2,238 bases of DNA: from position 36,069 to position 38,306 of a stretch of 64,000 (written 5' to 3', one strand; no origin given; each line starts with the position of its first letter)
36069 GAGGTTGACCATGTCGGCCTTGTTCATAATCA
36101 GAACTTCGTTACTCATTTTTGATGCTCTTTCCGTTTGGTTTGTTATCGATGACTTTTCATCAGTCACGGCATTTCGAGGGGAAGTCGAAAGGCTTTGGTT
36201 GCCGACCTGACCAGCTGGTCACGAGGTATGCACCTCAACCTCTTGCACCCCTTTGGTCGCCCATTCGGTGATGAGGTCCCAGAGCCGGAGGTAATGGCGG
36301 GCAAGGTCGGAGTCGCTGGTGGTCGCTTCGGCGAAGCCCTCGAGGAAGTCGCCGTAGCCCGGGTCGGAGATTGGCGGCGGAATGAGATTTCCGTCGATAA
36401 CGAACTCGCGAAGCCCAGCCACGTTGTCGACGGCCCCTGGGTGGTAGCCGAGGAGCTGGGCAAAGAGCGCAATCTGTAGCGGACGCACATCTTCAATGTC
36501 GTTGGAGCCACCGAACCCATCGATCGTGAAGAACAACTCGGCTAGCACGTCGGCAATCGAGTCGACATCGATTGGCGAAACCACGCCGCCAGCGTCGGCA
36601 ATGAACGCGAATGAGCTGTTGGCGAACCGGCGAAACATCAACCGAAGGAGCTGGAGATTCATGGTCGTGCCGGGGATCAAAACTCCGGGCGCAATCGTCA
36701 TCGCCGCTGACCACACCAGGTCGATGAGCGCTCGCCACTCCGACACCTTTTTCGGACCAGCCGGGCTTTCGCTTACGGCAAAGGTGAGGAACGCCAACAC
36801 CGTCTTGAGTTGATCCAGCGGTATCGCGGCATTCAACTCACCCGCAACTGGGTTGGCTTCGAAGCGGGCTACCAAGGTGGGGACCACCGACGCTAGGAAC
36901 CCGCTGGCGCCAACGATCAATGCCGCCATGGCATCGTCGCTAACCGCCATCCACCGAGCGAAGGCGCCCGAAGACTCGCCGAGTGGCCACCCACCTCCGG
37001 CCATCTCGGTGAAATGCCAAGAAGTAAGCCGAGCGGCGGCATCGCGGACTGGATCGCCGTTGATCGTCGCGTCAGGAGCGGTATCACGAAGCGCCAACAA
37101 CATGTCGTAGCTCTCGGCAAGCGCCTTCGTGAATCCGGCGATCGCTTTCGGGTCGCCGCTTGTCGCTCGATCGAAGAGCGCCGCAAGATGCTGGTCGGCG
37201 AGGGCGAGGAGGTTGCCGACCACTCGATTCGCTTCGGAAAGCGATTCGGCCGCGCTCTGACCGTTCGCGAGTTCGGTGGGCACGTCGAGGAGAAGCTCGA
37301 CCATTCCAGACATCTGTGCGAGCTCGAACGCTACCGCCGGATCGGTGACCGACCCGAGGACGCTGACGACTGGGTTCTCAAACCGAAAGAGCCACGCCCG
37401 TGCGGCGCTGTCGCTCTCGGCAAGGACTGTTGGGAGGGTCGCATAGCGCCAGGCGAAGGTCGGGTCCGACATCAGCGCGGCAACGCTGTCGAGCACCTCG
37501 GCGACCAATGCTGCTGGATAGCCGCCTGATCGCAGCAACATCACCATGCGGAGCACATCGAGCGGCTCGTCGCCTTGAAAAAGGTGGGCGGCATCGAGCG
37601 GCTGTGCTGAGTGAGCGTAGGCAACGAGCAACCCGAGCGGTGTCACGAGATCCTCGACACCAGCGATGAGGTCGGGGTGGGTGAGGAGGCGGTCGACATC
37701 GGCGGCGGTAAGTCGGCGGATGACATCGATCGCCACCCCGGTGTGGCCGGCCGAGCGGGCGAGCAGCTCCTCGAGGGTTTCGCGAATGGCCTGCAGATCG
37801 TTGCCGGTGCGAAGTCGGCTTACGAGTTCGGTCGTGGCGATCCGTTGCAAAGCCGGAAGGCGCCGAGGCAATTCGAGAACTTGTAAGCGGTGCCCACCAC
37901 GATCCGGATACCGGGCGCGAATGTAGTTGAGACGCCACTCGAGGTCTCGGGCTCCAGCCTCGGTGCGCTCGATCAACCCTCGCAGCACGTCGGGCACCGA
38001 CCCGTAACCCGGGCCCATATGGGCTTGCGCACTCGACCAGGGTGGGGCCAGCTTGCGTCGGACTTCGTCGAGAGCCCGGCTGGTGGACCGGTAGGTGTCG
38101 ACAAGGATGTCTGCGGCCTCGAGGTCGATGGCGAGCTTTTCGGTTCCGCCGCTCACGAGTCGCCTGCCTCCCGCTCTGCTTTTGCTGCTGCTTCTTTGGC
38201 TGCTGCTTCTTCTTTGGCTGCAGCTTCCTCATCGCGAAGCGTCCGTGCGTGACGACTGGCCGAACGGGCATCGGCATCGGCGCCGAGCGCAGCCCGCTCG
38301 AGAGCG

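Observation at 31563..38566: Compact type VII-like secretion module with two uncharacterised helical partners and no recognisable ESX/Ess membrane core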

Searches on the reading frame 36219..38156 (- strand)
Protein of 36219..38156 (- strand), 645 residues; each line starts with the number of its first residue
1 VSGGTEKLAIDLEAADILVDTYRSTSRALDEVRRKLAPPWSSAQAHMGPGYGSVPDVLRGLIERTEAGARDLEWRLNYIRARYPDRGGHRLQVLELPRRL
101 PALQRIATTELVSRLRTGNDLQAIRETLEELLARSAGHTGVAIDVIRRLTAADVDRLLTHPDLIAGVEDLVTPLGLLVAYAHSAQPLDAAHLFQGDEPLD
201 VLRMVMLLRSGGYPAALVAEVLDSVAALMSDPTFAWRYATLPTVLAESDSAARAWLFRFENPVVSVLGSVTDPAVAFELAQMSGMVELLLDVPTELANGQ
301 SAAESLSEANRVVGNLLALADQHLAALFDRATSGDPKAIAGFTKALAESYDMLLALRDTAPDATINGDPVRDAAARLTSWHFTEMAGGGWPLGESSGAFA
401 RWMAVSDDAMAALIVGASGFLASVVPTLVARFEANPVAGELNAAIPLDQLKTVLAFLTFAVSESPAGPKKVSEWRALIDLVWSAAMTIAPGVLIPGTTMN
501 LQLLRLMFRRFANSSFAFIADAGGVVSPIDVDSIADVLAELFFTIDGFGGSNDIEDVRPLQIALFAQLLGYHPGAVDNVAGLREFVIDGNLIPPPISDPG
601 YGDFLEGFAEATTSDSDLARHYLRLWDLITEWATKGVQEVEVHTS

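Call 4: search_protein_families(library=pfam, proteins=[window:36219-38156:-], max_evalue=0.1)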
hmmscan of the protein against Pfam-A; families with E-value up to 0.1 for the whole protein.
window:36219-38156:- (645 aa): 1 family
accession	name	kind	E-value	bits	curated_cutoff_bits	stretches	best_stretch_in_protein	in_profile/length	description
PF12867.12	DinB_2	-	0.011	16.6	24.8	0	117-181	66-118/128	DinB superfamily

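Call 5: search_protein_families(library=ncbifam, proteins=[window:36219-38156:-], max_evalue=0.1)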
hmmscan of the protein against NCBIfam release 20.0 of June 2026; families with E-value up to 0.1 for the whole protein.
window:36219-38156:- (645 aa): 0 families

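Call 10: find_homologous_proteins(query=window:36219-38156:-, max_evalue=0.001)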
Query window:36219-38156:- (645 aa): 5 proteins with E <= 0.001 among 8000 candidates.
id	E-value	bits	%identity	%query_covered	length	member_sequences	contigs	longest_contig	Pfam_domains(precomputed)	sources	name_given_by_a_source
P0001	0.0e+0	1403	99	100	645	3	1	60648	-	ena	-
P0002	2.1e-266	903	65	99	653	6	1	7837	-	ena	-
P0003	4.2e-265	899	64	100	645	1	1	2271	-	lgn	-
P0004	2.1e-262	890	63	99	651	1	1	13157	-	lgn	-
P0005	5.8e-258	876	60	100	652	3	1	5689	-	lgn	-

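Call 12: find_encoding_contigs(protein=P0004, flank=10000, max_places=3)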
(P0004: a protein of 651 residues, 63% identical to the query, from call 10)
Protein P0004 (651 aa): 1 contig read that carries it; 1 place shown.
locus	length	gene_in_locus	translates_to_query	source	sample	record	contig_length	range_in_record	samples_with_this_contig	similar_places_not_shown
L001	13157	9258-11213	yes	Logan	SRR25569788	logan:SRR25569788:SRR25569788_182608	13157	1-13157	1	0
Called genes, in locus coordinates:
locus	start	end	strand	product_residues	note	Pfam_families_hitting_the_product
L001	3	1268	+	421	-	?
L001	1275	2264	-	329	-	PF09587:PGA_cap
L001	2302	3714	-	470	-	PF04228:Zn_peptidase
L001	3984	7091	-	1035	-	PF08448:PAS_4 (faint), PF13188:PAS_8 (weak), PF01590:GAF, PF13185:GAF_2 (weak), PF00989:PAS (weak), PF13426:PAS_9 (weak), PF00990:GGDEF, PF00563:EAL, +1 more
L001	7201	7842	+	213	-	PF03352:Adenine_glyco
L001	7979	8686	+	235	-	PF02397:Bac_transf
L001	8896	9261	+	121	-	-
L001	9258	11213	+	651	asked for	-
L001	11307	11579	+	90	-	-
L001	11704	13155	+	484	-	?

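Call 13: find_encoding_contigs(protein=P0002, flank=10000, max_places=3)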
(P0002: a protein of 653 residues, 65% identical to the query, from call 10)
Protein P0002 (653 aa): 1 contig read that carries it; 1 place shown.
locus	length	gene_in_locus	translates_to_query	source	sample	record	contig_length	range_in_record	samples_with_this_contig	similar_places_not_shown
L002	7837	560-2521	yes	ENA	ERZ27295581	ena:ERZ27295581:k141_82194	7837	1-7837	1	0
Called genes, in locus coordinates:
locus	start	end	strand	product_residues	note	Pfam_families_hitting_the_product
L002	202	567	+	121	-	-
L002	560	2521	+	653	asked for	-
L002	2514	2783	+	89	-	-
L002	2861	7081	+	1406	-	PF00498:FHA, PF16697:Yop-YscD_cpl, PF13191:AAA_16 (faint), PF01580:FtsK_SpoIIIE, PF13401:AAA_22 (faint), PF01580:FtsK_SpoIIIE, PF25199:nSTAND_NTPase5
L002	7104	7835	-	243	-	?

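Call 18: find_related_loci(query=A1, collection=genome_contigs, flank=10000)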
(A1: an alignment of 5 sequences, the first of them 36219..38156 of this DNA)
Query A1 (645 aa) in genome_contigs; peptide patterns used: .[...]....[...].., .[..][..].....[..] (x = any residue, [..] = any of these).
148 stretches matched a pattern; 2 encode a relative of the query (tblastn E <= 1e-3); 2 distinct loci.
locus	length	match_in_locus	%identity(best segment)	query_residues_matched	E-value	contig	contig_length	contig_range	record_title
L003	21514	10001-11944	61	2-643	0e+0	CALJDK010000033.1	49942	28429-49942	MAG: uncultured Acidimicrobiales bacterium isolate R2_Bin_MAXBIN__011_sub_1 genome assembly, contig: c_000000159805, who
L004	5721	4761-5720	62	7-326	4e-121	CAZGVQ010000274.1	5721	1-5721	MAG TPA_asm: uncultured Acidimicrobiales bacterium isolate SRP114822_co3_21 genome assembly, contig: NODE_2773_length_57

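Call 21: search_protein_families(library=pfam, proteins=[L003:16663-17517:-, L003:17770-19725:+, L003:9561-9998:+, L003:12062-12331:+, L003:19772-20539:+, L003:20340-21134:+, L003:7969-8598:+], max_evalue=0.01)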
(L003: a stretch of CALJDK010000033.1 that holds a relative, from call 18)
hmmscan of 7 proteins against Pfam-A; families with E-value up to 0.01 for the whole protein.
L003:16663-17517:- (284 aa): 1 family
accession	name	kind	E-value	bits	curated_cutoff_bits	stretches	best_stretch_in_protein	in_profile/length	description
PF09754.15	PAC2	-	7.8e-48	163.6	25.8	1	22-237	1-213/215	PAC2 family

L003:17770-19725:+ (651 aa): 2 families
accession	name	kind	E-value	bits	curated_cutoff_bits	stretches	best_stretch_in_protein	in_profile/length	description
PF00082.27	Peptidase_S8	-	3.9e-22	79.4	21.8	2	421-559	152-288/288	Subtilase family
PF00353.25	HemolysinCabind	-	1.1e-08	35.3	23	1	577-611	2-36/36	RTX calcium-binding nonapeptide repeat (4 copies)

L003:9561-9998:+ (145 aa): 0 families

L003:12062-12331:+ (89 aa): 1 family
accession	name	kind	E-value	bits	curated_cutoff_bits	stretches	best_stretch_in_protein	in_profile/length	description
PF06013.18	WXG100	-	0.00053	20.6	27.3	1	23-73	24-71/86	Proteins of 100 residues with WXG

L003:19772-20539:+ (255 aa): 1 family
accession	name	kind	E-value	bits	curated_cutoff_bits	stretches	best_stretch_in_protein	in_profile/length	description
PF00795.27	CN_hydrolase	-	3.1e-35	122.2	23.2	1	3-242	1-255/256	Carbon-nitrogen hydrolase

L003:20340-21134:+ (264 aa): 1 family
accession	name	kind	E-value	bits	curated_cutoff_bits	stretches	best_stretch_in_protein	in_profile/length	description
PF07498.18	Rho_N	-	8.7e-07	29.3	24.9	1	233-262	8-37/43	Rho termination factor, N-terminal domain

L003:7969-8598:+ (209 aa): 1 family
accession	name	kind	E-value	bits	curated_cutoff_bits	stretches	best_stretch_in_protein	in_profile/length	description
PF03352.18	Adenine_glyco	-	3.2e-72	242.6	25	1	17-194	1-175/177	Methyladenine glycosylase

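Call 26: search_protein_representatives(alignment_id=A1)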
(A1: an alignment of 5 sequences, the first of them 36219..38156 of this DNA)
Query: 5 sequences, 645 profile positions. Proteins with E-value up to 0.001 (for the whole library): 9; up to 1e-10: 6; up to 1e-30: 5. The best 9 are listed.
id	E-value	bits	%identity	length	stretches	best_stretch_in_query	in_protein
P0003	0.0e+00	1252.1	-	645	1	1-645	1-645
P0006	6.3e-165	566.6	-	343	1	5-327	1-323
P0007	1.4e-137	476.3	-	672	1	6-643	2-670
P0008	1.7e-104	367.0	-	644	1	7-641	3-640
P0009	2.1e-95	336.9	-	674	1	6-644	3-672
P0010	2.4e-21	92.3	-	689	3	8-160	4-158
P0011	8.9e-08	47.4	-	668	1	6-152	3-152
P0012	2.1e-04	36.3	-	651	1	6-158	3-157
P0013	8.4e-04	34.3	-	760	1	6-116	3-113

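Call 28: predict_structure(alignment_id=A1)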
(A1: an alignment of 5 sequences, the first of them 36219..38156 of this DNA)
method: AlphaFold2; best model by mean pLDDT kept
length: 645 residues; sequences in the alignment: 5
mean_pLDDT: 55.2   pTM: 0.42
mean pLDDT of the five models: 55.2, 52.9, 47.7, 47.5, 46.8
residues with pLDDT >= 90: 1; 70-90: 131; 50-70: 276; < 50: 237
segments of 3 or more residues with pLDDT < 50: 1-10, 85-104, 137-140, 164-170, 181-193, 429-433, 435-448, 464-576, 587-591, 612-623, 625-645
pLDDT, mean of each block of 10 residues (from residue 1): 30 63 73 73 58 62 70 67 47 29 53 73 67 53 59 60 48 51 45 49 54 59 69 70 59 59 74 86 66 55 71 85 85 79 81 73 61 77 56 56 62 60 52 42 42 54 46 41 35 33 38 32 29 34 32 33 40 47 54 53 56 44 47 39 32
secondary structure, 60 per line:
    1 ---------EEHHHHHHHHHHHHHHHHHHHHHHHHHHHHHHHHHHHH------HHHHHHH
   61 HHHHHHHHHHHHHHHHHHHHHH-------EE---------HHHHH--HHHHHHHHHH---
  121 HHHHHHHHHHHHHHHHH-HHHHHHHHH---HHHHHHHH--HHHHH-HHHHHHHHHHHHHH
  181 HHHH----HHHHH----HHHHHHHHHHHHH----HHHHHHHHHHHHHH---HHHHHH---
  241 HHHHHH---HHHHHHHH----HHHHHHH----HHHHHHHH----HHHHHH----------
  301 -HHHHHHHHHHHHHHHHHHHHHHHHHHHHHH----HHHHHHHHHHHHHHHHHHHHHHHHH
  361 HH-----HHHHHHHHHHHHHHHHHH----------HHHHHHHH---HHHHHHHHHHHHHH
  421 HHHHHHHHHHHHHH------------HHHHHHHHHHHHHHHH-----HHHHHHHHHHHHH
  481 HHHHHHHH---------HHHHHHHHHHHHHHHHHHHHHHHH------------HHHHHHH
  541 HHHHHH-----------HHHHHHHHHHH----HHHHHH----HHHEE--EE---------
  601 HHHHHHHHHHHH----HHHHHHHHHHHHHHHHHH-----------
elements in order (helices of 4 or more, strands of 3 or more residues): H12-47 H54-82 H101-105 H108-117 H121-137 H139-147 H151-158 H161-165 H167-184 H189-193 H198-210 H215-228 H232-237 H241-246 H250-257 H262-268 H273-280 H285-290 H302-331 H336-362 H368-385 H396-403 H407-434 H447-462 H468-488 H498-521 H534-546 H558-568 H573-578 H601-612 H617-634

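Call 31: find_homologous_proteins(query=A2, max_evalue=0.001)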
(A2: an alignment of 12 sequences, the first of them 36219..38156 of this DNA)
Query A2 (12 sequences) (645 aa, profile of the alignment): 5 proteins with E <= 0.001 among 8000 candidates.
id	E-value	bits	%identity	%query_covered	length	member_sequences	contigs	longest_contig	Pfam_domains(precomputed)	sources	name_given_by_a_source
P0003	7.6e-282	955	64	100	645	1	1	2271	-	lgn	-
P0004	2.3e-280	950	63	99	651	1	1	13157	-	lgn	-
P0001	5.8e-276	935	99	100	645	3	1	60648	-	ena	-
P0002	2.4e-268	910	65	99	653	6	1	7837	-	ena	-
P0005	6.8e-267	905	60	100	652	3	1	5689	-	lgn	-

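Call 32: find_encoding_contigs(protein=P0007, flank=10000, max_places=3)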
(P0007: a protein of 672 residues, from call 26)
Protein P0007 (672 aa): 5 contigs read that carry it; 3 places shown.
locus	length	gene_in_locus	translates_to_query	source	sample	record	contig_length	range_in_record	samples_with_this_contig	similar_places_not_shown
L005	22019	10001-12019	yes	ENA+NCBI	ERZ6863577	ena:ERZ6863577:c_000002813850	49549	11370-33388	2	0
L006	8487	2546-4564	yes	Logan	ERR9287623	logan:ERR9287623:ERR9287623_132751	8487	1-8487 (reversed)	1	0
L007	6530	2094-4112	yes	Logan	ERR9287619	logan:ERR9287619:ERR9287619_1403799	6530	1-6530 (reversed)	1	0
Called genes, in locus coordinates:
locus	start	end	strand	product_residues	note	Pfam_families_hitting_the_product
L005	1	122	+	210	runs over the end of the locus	PF00702:Hydrolase, PF13419:HAD_2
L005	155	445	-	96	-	-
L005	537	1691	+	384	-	PF02353:CMAS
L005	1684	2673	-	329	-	PF09587:PGA_cap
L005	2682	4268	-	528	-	PF04228:Zn_peptidase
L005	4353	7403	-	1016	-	PF00989:PAS (weak), PF08448:PAS_4 (weak), PF13188:PAS_8 (faint), PF01590:GAF, PF13426:PAS_9, PF00990:GGDEF, PF00563:EAL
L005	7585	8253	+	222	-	PF03352:Adenine_glyco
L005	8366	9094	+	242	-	PF02397:Bac_transf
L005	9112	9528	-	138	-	PF10000:ACT_3, PF13840:ACT_7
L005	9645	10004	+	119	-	-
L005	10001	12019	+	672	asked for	-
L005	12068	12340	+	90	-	-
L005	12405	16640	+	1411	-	PF16697:Yop-YscD_cpl (weak), PF13191:AAA_16 (faint), PF01580:FtsK_SpoIIIE, PF13401:AAA_22 (faint), PF25199:nSTAND_NTPase5 (faint), PF01580:FtsK_SpoIIIE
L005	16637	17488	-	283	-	PF09754:PAC2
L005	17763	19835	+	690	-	PF00082:Peptidase_S8, PF00353:HemolysinCabind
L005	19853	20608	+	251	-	PF00795:CN_hydrolase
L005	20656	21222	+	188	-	-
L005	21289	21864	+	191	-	-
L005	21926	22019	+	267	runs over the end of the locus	-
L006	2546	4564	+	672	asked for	-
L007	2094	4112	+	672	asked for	-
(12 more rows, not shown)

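Call 33: find_encoding_contigs(protein=P0010, flank=10000, max_places=3)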
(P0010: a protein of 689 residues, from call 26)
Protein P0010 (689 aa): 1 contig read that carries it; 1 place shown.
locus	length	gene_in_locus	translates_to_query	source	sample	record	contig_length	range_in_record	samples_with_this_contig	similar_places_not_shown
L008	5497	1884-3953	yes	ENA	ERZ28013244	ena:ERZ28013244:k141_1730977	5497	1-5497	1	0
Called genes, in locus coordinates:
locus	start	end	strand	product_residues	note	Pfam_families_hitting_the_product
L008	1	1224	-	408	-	?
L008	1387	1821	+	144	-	-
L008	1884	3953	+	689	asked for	-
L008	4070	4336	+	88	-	-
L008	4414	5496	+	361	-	?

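Call 34: find_encoding_contigs(protein=P0011, flank=10000, max_places=3)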
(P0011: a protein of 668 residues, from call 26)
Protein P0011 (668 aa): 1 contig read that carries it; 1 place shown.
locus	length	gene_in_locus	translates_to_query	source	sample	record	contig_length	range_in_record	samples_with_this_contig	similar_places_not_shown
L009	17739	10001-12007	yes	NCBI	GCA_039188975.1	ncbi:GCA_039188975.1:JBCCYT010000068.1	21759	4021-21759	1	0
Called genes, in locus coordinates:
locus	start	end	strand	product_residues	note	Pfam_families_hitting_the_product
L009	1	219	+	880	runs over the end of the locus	PF00521:DNA_topoisoIV, PF03989:DNA_gyraseA_C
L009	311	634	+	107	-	-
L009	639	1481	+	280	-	PF11927:HODM_asu-like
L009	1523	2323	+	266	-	PF12089:DUF3566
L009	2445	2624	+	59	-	-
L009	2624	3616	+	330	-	PF03435:Sacchrp_dh_NADP (faint)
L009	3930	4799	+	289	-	PF04542:Sigma70_r2, PF04539:Sigma70_r3, PF08281:Sigma70_r4_2 (faint), PF04545:Sigma70_r4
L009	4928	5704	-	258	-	PF00459:Inositol_P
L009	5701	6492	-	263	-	PF06966:DUF1295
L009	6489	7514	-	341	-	PF01553:Acyltransferase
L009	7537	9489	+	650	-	PF16177:ACAS_N (weak), PF00501:AMP-binding, PF13193:AMP-binding_C (weak)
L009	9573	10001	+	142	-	-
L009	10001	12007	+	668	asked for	-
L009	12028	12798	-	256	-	PF07819:PGAP1 (weak)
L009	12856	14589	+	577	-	PF01979:Amidohydro_1 (faint), PF07969:Amidohydro_3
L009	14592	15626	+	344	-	PF02668:TauD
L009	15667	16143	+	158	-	-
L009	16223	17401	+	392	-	PF00067:p450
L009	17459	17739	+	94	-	PF07992:Pyr_redox_2 (weak)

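Call 35: find_encoding_contigs(protein=P0012, flank=10000, max_places=3)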
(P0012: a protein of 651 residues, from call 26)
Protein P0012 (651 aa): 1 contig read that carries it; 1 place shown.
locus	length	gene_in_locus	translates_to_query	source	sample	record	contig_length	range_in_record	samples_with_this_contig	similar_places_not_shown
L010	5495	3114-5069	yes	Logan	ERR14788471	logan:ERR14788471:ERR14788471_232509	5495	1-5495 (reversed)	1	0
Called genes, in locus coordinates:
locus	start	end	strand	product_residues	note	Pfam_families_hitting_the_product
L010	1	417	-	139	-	?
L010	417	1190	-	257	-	PF06283:ThuA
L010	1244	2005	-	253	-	PF00106:adh_short, PF13561:adh_short_C2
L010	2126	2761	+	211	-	PF00440:TetR_N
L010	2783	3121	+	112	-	-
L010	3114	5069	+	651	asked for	-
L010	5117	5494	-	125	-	?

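Call 36: find_encoding_contigs(protein=P0013, flank=10000, max_places=3)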
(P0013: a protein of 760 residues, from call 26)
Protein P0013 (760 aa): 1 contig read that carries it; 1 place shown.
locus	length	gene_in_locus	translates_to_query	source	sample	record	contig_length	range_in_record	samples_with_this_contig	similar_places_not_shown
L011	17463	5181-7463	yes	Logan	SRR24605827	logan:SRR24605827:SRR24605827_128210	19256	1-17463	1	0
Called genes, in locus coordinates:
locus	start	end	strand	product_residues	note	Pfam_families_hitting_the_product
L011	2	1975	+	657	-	?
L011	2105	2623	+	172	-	PF04542:Sigma70_r2, PF07638:Sigma70_ECF (weak), PF08281:Sigma70_r4_2, PF04545:Sigma70_r4, PF13384:HTH_23 (weak)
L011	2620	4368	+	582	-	PF03724:META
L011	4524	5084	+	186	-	PF22234:Rv2466c-like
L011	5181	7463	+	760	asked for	-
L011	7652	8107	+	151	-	-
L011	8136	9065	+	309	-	PF00795:CN_hydrolase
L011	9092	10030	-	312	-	PF05721:PhyH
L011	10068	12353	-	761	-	PF07690:MFS_1, PF00083:Sugar_tr, PF07690:MFS_1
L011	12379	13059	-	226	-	PF07161:LppX_LprAFG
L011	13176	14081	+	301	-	PF00005:ABC_tran, PF13304:AAA_21 (faint)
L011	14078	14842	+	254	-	PF01061:ABC2_membrane, PF03379:CcmB (faint), PF12698:ABC2_membrane_3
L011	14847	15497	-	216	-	PF10708:DUF2510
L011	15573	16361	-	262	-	PF03883:H2O2_YaaD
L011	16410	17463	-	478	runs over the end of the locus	PF03109:ABC1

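Call 49: search_solved_structures(query=A2, max_evalue=10)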
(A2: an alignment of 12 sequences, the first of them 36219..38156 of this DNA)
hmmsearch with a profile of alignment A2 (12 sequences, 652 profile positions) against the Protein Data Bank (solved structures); distinct sequences matched with E-value up to 10: 17.
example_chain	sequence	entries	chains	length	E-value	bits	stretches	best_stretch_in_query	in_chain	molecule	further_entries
1le4_A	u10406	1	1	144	0.016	16.9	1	24-74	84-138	APOLIPOPROTEIN E4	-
8grx_A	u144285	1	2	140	0.019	16.6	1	24-74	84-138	Apolipoprotein E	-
9g9a_A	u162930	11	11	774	0.02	16.6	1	142-251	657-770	CRISPR system single-strand-specific deoxyribonuclease Cas10/Csm1 (subtype III-A)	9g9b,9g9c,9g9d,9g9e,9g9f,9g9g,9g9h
1gs9_A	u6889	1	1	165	0.021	16.5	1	24-74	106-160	APOLIPOPROTEIN E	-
1b68_A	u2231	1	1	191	0.021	16.5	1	24-77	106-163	APOLIPOPROTEIN E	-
6ncn_A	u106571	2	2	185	0.029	16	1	24-74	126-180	Apolipoprotein E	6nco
9sa3_A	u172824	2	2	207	0.031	15.9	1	24-77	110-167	Apolipoprotein E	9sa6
6v7m_B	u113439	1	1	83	0.054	15.1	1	24-74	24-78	Apolipoprotein E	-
1ea8_A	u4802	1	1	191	0.14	13.8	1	24-78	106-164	APOLIPOPROTEIN E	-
1bz4_A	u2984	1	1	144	0.21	13.2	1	24-74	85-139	PROTEIN (APOLIPOPROTEIN E)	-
1lpe_A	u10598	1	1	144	0.23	13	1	24-74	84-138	APOLIPOPROTEIN E3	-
2kc3_A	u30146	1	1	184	0.24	13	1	24-77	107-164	Apolipoprotein E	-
1nfn_A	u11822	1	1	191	0.25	12.9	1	24-78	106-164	APOLIPOPROTEIN E3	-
1h7i_A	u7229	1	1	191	0.27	12.8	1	24-78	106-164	APOLIPOPROTEIN E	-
5epv_A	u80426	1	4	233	0.65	11.6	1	378-490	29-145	Blue-light-activated histidine kinase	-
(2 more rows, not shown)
